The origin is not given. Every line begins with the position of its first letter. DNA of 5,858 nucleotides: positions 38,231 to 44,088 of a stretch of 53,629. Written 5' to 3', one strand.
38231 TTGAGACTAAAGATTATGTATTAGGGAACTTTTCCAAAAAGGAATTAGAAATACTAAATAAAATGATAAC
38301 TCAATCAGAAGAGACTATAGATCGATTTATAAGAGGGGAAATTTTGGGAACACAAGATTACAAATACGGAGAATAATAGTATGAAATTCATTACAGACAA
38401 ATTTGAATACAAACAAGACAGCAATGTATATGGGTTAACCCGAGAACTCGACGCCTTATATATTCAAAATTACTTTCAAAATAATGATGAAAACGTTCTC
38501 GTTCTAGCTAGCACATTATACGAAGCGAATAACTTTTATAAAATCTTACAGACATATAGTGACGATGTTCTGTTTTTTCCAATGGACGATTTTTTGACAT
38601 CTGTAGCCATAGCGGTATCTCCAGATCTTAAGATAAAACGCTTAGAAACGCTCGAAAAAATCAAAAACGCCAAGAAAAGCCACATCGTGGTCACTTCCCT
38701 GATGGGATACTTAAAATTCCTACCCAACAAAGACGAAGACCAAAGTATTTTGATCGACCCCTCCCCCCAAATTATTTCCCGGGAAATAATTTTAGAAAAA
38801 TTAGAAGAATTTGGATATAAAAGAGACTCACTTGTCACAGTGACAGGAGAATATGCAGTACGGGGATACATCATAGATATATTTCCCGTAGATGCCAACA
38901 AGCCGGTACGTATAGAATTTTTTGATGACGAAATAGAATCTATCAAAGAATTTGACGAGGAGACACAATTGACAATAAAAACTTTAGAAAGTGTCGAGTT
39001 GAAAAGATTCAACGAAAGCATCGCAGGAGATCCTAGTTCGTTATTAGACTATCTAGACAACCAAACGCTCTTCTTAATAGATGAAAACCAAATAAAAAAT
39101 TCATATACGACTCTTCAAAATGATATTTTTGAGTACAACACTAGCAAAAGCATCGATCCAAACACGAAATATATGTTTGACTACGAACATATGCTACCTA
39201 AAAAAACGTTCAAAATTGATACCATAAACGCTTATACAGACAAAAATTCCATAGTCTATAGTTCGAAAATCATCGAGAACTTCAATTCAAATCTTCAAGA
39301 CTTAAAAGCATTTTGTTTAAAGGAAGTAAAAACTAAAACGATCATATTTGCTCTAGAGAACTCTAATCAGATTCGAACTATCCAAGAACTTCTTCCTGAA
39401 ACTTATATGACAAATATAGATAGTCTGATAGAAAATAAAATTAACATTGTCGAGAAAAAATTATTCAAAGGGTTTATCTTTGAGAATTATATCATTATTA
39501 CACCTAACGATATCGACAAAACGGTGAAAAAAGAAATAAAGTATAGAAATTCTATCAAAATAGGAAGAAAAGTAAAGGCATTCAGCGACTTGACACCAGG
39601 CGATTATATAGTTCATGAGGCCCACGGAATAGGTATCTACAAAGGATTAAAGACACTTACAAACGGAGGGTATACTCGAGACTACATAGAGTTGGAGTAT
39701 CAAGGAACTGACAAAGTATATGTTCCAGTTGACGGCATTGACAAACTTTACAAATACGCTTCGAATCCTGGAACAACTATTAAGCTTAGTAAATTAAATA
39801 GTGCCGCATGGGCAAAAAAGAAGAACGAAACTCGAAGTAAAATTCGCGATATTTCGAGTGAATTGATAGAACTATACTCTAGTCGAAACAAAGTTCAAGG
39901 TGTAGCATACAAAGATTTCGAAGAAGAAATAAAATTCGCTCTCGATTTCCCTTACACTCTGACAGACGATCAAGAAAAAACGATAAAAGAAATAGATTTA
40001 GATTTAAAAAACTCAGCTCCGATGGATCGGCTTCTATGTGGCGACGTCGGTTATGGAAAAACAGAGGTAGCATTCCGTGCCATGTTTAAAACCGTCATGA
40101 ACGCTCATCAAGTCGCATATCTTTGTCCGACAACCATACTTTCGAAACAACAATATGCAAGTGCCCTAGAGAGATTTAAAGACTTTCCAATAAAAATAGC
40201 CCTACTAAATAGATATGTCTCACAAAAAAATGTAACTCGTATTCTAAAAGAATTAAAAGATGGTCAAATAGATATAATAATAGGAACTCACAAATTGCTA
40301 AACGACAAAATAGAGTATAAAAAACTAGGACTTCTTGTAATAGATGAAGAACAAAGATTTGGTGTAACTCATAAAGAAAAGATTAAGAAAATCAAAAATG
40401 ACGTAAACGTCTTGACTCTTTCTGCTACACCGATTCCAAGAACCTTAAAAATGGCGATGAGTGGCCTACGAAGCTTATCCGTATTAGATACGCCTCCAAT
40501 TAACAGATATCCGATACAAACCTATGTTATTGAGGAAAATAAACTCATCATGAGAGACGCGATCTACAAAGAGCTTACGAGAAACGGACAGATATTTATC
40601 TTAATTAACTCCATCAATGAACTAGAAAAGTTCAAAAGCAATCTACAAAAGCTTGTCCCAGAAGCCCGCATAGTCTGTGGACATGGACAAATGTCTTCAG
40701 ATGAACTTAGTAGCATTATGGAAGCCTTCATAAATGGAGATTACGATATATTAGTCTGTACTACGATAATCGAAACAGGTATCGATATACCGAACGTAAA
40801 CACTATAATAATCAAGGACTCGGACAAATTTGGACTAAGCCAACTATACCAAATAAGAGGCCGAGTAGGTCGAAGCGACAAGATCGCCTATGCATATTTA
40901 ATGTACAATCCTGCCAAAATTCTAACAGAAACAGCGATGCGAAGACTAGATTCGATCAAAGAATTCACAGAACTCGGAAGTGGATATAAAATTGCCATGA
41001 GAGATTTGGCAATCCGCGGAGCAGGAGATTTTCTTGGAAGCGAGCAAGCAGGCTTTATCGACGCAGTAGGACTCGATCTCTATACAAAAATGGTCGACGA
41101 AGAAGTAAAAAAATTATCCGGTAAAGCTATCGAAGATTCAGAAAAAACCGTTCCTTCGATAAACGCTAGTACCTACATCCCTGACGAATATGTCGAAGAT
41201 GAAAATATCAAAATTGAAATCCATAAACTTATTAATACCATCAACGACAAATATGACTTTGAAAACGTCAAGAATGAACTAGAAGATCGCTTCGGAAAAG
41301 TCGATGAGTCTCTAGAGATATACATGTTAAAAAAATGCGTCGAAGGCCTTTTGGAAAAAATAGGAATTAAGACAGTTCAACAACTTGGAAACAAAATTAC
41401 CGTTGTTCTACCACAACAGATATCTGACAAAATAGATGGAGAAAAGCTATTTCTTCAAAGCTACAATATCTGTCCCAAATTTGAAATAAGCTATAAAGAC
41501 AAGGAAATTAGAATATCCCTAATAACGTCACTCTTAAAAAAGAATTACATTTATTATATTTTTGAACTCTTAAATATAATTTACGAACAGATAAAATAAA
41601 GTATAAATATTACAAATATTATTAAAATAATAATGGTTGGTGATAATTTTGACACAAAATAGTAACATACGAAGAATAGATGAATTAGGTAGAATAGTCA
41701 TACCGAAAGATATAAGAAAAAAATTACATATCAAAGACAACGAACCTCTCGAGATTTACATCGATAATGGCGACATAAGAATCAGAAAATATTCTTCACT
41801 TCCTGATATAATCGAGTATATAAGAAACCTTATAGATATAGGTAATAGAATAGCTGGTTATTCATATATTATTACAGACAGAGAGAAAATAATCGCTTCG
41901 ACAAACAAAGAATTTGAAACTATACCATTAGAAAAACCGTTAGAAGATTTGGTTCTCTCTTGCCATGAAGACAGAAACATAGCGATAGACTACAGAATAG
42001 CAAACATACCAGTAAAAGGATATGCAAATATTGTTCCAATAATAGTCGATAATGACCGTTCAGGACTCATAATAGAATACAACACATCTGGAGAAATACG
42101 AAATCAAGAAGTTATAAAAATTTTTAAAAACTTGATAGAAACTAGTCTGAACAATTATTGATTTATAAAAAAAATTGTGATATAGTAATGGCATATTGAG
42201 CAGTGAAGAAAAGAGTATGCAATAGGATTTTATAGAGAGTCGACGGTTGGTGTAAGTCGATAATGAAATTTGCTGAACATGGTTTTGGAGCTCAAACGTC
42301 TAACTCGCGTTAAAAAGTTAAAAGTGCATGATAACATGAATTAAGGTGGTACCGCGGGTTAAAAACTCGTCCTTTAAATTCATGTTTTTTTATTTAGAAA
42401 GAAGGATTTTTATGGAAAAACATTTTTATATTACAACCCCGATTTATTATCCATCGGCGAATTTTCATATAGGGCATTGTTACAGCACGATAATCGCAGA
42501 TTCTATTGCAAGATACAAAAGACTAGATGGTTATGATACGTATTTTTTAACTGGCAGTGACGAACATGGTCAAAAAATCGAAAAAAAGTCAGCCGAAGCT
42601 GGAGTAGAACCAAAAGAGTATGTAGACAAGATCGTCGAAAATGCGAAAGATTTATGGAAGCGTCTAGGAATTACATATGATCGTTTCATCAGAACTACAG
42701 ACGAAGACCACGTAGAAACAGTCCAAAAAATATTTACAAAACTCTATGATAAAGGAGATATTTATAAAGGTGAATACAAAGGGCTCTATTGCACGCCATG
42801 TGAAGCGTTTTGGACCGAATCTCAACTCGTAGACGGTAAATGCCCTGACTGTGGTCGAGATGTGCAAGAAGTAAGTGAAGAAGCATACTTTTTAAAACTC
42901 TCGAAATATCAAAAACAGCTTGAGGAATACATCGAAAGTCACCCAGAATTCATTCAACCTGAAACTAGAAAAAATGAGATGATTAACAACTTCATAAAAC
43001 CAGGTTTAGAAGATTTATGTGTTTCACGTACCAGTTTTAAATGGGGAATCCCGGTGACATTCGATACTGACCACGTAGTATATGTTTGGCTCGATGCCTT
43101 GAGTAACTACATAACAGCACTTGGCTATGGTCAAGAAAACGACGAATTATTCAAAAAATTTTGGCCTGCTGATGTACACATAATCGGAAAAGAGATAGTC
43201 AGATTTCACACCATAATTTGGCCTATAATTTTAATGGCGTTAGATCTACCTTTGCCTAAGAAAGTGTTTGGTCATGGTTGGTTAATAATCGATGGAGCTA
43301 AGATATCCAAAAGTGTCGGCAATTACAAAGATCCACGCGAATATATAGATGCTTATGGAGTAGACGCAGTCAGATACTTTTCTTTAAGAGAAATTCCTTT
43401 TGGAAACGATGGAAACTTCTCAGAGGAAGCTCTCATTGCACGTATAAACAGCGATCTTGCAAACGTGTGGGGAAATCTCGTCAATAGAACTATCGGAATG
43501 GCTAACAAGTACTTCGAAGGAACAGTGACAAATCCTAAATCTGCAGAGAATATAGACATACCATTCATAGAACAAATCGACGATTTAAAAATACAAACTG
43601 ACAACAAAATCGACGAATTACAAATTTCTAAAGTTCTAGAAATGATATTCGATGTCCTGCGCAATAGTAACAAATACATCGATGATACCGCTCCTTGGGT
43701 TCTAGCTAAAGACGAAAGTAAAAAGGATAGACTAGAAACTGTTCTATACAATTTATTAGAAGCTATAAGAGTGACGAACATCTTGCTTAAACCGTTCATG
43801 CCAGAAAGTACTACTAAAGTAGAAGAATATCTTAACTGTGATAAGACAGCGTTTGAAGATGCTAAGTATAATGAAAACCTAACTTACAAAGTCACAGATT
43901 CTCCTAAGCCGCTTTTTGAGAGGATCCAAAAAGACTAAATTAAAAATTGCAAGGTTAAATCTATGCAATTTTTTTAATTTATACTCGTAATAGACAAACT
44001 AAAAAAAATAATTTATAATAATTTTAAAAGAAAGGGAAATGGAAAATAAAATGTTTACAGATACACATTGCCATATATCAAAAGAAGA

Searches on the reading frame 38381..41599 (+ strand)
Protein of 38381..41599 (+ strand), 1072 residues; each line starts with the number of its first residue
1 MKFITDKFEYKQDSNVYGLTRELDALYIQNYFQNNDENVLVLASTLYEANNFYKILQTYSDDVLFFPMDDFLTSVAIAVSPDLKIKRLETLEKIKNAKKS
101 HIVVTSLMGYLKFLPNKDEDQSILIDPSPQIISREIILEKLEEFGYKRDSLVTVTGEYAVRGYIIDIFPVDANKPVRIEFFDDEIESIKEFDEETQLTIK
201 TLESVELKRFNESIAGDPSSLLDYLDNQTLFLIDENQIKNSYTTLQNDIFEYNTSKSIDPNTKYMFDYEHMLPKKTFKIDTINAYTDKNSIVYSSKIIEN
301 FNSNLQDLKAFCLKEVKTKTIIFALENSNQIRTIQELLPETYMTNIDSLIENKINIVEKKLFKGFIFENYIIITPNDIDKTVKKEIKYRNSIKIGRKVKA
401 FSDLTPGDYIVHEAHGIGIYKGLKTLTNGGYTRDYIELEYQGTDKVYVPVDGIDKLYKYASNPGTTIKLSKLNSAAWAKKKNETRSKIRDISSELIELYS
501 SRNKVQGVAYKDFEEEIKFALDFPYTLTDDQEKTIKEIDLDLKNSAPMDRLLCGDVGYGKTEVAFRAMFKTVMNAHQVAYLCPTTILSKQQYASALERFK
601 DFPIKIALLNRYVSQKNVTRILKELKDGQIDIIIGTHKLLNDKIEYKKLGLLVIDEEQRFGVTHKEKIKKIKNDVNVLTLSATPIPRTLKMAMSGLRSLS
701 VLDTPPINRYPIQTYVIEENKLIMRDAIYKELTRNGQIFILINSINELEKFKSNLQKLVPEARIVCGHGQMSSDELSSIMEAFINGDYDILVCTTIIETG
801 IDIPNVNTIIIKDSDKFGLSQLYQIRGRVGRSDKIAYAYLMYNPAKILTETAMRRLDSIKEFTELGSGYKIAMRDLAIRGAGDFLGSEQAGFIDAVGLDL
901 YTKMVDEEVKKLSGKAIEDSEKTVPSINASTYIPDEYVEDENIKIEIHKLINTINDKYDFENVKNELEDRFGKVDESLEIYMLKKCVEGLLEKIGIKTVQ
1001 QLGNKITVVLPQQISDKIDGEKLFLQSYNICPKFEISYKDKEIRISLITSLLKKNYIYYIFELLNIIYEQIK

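Call 22: search_protein_families(library=pfam, proteins=[window:38381-41599:+], max_evalue=0.00001)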
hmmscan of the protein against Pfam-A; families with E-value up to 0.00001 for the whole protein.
window:38381-41599:+ (1072 aa): 5 families
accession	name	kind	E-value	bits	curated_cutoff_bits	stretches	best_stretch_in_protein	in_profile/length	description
PF00270.35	DEAD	-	7.2e-25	88.1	26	1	528-690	1-165/167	DEAD/DEAH box helicase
PF00271.37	Helicase_C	-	1.4e-24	86.9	23.5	1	727-832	5-109/110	Helicase conserved C-terminal domain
PF17757.6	UvrB_inter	-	3.5e-23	81.9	22.9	1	131-207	8-85/91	UvrB interaction domain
PF02559.22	CarD_TRCF_RID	-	1.2e-19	70.6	23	1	404-459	1-56/57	CarD-like/TRCF RID domain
PF03461.20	TRCF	-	1e-16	61.5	25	1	928-1016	2-90/95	TRCF domain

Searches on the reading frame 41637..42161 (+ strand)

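Call 22: search_protein_families(library=pfam, proteins=[window:41637-42161:+], max_evalue=0.00001)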
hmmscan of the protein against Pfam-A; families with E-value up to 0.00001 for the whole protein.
window:41637-42161:+ (174 aa): 1 family
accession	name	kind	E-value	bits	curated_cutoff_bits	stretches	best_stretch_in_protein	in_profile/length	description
PF04014.23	MazE_antitoxin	-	5e-11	42.8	24.7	1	11-55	1-46/48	Antidote-toxin recognition MazE, bacterial antitoxin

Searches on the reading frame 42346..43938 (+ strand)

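Call 22: search_protein_families(library=pfam, proteins=[window:42346-43938:+], max_evalue=0.00001)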
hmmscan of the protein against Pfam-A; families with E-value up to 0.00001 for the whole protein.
window:42346-43938:+ (530 aa): 4 families
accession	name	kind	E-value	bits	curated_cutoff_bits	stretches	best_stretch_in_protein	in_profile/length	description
PF09334.17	tRNA-synt_1g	-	5.2e-117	391.3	20.1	2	177-382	179-390/391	tRNA synthetases class I (M)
PF00133.28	tRNA-synt_1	-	1e-36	127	22.7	2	24-238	22-244/414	tRNA synthetases class I (I, L, M and V)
PF01406.26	tRNA-synt_1e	-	9e-13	48.7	27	1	39-144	22-126/301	tRNA synthetases class I (C) catalytic domain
PF19303.5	Anticodon_3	-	5.3e-08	33.3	23.5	1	408-527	15-135/152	Anticodon binding domain of methionyl tRNA ligase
